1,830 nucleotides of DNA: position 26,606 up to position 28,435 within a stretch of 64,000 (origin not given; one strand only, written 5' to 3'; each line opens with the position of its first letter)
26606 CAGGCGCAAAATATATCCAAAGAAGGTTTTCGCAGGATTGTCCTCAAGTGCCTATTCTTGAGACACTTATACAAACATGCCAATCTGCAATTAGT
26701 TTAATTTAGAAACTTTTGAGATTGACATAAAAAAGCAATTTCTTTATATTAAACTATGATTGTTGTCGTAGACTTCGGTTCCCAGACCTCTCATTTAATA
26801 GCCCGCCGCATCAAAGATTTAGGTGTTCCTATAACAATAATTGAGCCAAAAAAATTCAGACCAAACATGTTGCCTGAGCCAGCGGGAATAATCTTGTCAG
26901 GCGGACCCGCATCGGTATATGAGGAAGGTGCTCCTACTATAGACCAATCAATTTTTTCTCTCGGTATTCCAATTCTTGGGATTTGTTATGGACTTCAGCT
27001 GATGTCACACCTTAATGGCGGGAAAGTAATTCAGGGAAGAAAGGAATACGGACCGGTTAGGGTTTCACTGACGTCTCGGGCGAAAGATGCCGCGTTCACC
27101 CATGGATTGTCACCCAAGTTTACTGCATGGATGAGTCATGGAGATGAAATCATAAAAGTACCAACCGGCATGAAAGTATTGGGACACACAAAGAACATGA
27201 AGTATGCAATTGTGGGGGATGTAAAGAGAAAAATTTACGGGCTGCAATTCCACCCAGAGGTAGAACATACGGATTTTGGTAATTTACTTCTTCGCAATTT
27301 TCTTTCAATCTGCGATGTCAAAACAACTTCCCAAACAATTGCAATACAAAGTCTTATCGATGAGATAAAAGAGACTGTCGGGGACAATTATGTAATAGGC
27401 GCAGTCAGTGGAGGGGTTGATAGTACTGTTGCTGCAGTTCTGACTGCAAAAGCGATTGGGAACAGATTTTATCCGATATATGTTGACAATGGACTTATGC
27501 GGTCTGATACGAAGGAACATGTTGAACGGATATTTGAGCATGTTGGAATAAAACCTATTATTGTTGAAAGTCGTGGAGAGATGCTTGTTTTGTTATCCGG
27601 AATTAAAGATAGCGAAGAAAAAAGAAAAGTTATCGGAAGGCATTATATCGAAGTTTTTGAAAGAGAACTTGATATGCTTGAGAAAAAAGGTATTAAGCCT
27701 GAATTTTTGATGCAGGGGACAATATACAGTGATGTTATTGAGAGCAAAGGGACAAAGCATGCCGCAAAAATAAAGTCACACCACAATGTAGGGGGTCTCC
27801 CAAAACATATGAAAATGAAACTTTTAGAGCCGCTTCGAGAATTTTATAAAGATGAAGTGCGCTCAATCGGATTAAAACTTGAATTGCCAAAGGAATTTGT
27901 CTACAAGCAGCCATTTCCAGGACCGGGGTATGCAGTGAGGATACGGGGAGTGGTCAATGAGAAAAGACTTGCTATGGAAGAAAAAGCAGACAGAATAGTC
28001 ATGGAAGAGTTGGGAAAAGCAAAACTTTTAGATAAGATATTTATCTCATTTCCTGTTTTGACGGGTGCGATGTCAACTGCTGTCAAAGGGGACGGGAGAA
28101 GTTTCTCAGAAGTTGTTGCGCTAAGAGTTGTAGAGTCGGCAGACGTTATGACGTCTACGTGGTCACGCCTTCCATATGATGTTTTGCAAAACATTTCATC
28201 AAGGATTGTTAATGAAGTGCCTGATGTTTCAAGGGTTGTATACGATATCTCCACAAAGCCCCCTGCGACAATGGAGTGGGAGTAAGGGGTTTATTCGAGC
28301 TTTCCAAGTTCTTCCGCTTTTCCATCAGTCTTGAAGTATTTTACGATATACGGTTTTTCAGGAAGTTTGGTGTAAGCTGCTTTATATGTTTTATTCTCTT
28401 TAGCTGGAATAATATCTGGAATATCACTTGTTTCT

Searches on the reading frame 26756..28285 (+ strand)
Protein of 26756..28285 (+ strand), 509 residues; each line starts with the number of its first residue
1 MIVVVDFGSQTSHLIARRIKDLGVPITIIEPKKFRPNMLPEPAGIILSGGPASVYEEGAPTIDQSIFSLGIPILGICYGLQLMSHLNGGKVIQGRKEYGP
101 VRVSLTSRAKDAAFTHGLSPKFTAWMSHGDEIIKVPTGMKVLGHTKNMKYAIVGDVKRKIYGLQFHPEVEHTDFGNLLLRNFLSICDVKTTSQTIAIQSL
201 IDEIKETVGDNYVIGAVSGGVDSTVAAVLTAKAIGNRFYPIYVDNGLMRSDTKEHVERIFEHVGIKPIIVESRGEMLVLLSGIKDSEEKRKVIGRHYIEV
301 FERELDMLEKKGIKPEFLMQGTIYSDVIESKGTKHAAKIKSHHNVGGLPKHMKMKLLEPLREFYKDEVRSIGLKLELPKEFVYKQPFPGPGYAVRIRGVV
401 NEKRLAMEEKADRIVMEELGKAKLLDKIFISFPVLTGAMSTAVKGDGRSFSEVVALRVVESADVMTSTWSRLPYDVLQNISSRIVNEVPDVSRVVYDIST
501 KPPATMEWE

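Call 22: find_encoding_contigs(protein=window:26756-28285:+, flank=10000, max_places=1)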
Protein window:26756-28285:+ (509 aa): 4 contigs read that carry it; 1 place shown.
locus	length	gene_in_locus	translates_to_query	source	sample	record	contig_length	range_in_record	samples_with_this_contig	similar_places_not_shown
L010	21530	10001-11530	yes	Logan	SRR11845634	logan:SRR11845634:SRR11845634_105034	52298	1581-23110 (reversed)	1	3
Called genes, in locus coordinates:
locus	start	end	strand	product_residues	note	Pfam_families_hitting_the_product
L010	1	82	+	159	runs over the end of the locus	PF00177:Ribosomal_S7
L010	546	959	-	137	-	-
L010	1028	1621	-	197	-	-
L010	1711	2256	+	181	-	PF07638:Sigma70_ECF (weak), PF04542:Sigma70_r2, PF08281:Sigma70_r4_2, PF04545:Sigma70_r4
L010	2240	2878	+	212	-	-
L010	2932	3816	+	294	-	-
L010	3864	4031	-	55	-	-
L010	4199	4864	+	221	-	PF13483:Lactamase_B_3, PF12706:Lactamase_B_2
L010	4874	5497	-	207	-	-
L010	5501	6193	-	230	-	PF00160:Pro_isomerase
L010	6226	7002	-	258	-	-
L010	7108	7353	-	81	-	-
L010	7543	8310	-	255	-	PF01209:Ubie_methyltran, PF13489:Methyltransf_23, PF13649:Methyltransf_25, PF13847:Methyltransf_31, PF08241:Methyltransf_11, PF08242:Methyltransf_12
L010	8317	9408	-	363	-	PF01321:Creatinase_N, PF00557:Peptidase_M24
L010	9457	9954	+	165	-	-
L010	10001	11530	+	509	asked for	PF00117:GATase, PF02540:NAD_synthase (weak), PF00958:GMP_synt_C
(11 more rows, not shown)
